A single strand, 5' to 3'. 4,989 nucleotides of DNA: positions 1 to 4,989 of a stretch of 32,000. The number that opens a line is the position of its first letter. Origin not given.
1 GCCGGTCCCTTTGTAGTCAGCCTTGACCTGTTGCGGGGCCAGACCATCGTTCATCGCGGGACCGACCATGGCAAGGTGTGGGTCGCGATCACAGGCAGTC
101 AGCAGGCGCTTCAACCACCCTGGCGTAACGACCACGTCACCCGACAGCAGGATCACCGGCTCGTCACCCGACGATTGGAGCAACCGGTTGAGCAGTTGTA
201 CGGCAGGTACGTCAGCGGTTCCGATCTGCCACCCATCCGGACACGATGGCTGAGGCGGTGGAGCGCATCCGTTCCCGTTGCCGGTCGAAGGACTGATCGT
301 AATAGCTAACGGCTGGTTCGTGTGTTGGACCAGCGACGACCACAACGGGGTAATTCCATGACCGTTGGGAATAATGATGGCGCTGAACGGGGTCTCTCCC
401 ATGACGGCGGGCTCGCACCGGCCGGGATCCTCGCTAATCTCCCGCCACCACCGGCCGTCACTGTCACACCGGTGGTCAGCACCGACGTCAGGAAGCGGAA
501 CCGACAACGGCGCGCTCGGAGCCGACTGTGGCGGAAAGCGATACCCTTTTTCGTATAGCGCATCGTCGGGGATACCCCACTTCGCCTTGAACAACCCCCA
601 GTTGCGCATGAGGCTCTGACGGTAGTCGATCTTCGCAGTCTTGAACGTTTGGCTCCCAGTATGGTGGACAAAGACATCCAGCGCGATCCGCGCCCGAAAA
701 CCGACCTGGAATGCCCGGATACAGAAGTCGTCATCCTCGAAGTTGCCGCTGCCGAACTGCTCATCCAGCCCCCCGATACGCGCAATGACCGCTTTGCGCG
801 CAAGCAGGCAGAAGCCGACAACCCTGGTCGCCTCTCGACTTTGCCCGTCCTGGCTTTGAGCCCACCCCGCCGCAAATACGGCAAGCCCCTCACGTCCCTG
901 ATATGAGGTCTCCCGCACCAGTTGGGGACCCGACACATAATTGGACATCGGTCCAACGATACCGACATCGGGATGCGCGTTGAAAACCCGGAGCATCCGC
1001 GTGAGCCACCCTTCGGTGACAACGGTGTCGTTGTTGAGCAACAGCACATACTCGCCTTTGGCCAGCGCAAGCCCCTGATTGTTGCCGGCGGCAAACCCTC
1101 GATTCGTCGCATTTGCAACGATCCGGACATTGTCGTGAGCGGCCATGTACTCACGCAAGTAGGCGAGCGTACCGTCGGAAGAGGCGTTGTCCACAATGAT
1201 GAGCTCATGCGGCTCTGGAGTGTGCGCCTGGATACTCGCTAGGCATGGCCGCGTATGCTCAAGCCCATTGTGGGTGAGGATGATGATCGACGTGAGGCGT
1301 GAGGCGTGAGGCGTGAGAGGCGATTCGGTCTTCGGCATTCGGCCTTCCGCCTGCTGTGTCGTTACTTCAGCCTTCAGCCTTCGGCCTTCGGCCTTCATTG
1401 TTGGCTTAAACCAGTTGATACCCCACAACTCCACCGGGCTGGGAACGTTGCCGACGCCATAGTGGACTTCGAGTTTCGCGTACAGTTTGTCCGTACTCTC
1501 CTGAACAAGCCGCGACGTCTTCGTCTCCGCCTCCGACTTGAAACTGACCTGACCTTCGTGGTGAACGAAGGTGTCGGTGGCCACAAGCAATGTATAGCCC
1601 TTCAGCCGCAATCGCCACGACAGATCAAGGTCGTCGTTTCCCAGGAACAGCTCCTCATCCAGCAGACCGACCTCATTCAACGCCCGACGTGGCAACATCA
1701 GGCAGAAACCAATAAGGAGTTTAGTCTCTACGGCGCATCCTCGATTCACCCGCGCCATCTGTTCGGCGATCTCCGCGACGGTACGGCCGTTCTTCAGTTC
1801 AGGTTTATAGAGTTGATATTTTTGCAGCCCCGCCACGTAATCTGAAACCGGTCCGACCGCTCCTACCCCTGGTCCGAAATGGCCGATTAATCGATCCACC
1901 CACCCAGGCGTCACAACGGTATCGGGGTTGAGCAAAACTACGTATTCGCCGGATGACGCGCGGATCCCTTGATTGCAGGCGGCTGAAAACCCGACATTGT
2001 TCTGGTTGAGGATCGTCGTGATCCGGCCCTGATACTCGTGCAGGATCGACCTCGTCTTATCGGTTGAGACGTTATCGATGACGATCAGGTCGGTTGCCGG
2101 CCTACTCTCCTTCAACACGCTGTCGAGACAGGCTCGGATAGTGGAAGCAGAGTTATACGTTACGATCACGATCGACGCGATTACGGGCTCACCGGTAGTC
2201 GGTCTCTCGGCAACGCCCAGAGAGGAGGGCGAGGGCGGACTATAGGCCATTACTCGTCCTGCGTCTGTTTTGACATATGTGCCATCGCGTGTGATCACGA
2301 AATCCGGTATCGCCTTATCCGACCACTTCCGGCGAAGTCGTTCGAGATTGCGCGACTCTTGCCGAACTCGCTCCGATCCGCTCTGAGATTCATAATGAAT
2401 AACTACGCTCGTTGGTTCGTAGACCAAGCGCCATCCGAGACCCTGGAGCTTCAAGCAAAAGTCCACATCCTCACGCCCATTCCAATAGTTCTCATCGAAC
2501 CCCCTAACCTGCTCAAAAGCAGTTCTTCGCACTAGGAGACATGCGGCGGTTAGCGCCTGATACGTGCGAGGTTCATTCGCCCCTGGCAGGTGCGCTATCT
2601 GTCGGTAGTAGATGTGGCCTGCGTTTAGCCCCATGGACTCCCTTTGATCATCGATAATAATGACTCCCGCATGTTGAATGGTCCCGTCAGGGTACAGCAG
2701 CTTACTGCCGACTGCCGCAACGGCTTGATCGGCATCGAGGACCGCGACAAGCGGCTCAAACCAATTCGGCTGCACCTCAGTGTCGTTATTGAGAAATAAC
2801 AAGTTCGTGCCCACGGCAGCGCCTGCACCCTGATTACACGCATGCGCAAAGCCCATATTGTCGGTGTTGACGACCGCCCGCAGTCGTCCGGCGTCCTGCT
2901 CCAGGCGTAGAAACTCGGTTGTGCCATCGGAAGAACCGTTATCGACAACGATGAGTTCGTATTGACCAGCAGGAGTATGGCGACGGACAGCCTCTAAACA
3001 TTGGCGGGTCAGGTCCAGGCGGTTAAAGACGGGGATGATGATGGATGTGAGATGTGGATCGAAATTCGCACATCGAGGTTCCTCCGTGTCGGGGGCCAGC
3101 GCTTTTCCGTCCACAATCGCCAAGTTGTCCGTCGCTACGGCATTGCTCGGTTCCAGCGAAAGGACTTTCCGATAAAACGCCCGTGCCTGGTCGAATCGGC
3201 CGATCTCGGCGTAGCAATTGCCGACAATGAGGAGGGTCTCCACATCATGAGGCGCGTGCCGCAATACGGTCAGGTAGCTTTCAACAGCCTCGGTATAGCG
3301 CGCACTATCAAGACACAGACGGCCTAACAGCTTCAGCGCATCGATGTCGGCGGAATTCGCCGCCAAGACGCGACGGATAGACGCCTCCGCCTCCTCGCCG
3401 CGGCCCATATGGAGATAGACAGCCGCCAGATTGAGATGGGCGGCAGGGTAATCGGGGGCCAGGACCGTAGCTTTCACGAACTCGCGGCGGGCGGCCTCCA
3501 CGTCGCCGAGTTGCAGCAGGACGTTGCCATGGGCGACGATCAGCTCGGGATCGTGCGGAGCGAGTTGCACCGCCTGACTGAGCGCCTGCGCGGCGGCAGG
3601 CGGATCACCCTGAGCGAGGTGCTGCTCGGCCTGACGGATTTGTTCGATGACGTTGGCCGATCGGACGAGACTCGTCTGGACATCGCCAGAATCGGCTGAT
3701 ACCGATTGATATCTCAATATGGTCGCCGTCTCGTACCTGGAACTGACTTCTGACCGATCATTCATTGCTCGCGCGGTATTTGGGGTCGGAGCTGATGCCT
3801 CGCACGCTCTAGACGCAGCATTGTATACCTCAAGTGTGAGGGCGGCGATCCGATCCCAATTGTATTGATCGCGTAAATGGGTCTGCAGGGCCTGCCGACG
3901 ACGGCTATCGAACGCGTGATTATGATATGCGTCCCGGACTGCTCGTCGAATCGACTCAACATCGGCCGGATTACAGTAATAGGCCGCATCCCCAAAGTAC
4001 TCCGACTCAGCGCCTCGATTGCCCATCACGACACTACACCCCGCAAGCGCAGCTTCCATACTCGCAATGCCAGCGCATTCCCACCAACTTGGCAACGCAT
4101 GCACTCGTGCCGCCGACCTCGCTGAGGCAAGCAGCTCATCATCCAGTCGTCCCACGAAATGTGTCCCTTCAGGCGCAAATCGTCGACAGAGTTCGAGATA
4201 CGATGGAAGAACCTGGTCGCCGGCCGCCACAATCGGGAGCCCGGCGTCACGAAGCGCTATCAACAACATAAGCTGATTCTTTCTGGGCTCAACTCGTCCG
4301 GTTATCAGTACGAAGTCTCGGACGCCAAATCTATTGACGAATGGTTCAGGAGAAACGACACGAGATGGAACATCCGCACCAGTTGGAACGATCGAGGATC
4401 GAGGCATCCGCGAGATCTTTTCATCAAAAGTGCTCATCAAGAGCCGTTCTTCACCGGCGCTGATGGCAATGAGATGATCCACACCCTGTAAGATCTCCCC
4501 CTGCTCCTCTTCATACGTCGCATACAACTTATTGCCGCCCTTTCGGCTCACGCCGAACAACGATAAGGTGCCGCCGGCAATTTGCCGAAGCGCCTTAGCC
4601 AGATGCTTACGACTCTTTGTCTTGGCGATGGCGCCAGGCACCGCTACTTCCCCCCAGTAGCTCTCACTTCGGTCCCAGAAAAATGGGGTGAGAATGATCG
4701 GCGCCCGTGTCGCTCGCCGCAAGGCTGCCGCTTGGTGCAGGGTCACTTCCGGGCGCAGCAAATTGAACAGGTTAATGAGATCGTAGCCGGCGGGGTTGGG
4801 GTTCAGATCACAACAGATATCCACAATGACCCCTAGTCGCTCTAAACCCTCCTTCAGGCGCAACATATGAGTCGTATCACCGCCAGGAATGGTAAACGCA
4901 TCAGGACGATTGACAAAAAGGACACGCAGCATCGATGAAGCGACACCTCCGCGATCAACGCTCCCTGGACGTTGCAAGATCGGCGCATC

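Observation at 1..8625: One uninterrupted ORF of at least 2875 codons fuses about ten carbohydrate-modifying domains downstream of the pse operon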

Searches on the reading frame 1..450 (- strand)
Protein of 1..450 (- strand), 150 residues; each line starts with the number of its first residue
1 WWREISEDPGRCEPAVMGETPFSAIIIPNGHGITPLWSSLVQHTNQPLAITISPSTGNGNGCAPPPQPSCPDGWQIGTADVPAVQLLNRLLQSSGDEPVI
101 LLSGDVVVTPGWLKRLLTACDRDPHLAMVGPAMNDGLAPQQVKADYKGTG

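Call 8: search_protein_families(library=pfam, proteins=[window:1-450:-], max_evalue=0.01)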
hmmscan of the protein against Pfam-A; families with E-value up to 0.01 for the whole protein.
window:1-450:- (150 aa): 0 families

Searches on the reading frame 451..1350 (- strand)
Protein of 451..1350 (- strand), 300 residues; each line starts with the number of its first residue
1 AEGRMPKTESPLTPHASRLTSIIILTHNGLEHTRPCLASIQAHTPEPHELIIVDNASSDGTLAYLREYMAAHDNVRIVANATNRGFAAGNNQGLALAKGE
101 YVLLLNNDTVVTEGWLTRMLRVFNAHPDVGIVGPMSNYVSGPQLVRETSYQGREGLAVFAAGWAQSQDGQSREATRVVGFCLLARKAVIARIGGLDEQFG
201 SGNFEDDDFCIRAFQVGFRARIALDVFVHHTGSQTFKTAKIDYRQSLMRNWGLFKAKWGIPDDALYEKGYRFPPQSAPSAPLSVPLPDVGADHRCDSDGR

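Call 8: search_protein_families(library=pfam, proteins=[window:451-1350:-], max_evalue=0.01)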
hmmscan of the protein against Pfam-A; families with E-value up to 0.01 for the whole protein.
window:451-1350:- (300 aa): 7 families
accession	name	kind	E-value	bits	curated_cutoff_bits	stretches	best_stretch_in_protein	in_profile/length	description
PF00535.33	Glycos_transf_2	-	3.3e-28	99.2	23.3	1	21-138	1-118/168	Glycosyl transferase family 2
PF13641.12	Glyco_tranf_2_3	-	1.6e-14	54.9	27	1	21-238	4-219/230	Glycosyltransferase like family 2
PF10111.15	Glyco_tranf_2_2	-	1.3e-09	38.4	27.3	1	45-212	27-198/276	Glycosyltransferase like family 2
PF13632.12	Glyco_trans_2_3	-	4.5e-07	30.3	27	1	101-240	1-133/198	Glycosyl transferase family group 2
PF13506.12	Glyco_transf_21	-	3.3e-05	23.8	21.7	1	91-236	23-162/174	Glycosyl transferase family 21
PF13712.12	Glyco_tranf_2_5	-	4.6e-05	23.7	27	1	82-134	37-90/210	Glycosyltransferase like family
PF13704.12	Glyco_tranf_2_4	-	0.0044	17.9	27.5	0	48-84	20-52/98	Glycosyl transferase family 2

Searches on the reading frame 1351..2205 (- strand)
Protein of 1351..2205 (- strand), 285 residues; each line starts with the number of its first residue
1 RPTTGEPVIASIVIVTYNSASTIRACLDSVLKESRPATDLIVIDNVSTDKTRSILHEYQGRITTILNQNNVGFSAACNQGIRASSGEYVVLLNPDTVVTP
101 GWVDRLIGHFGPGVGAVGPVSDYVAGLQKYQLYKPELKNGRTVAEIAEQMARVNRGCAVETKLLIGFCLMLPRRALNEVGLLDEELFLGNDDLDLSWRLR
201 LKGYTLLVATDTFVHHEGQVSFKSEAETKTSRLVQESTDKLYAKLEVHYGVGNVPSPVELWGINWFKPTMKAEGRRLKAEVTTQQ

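Call 8: search_protein_families(library=pfam, proteins=[window:1351-2205:-], max_evalue=0.01)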
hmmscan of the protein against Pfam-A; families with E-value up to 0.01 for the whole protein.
window:1351-2205:- (285 aa): 4 families
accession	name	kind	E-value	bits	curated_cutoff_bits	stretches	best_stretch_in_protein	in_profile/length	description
PF00535.33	Glycos_transf_2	-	3.2e-29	102.5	23.3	1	11-144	1-132/168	Glycosyl transferase family 2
PF13641.12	Glyco_tranf_2_3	-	7e-19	69.2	27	1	11-222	4-217/230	Glycosyltransferase like family 2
PF13632.12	Glyco_trans_2_3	-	1.3e-06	28.8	27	1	88-223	1-130/198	Glycosyl transferase family group 2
PF10111.15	Glyco_tranf_2_2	-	4.6e-05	23.5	27.3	1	11-101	1-97/276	Glycosyltransferase like family 2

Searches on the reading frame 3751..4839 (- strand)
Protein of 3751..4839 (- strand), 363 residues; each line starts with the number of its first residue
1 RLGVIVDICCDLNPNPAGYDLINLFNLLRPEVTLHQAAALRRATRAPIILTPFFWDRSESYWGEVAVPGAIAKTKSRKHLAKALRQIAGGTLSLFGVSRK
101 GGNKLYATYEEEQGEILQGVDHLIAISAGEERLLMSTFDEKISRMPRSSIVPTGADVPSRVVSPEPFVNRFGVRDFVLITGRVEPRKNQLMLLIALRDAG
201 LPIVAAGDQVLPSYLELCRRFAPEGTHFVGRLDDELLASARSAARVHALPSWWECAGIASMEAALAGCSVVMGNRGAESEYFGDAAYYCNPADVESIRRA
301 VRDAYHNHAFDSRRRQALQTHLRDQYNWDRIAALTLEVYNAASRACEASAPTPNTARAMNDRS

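Call 8: search_protein_families(library=pfam, proteins=[window:3751-4839:-], max_evalue=0.01)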
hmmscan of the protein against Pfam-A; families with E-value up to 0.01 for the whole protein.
window:3751-4839:- (363 aa): 2 families
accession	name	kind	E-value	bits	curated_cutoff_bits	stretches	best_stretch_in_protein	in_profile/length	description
PF00534.26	Glycos_transf_1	-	1.1e-12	48.3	26.4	1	174-315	15-164/172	Glycosyl transferases group 1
PF13692.12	Glyco_trans_1_4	-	2.8e-10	41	27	1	177-306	4-141/142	Glycosyl transferases group 1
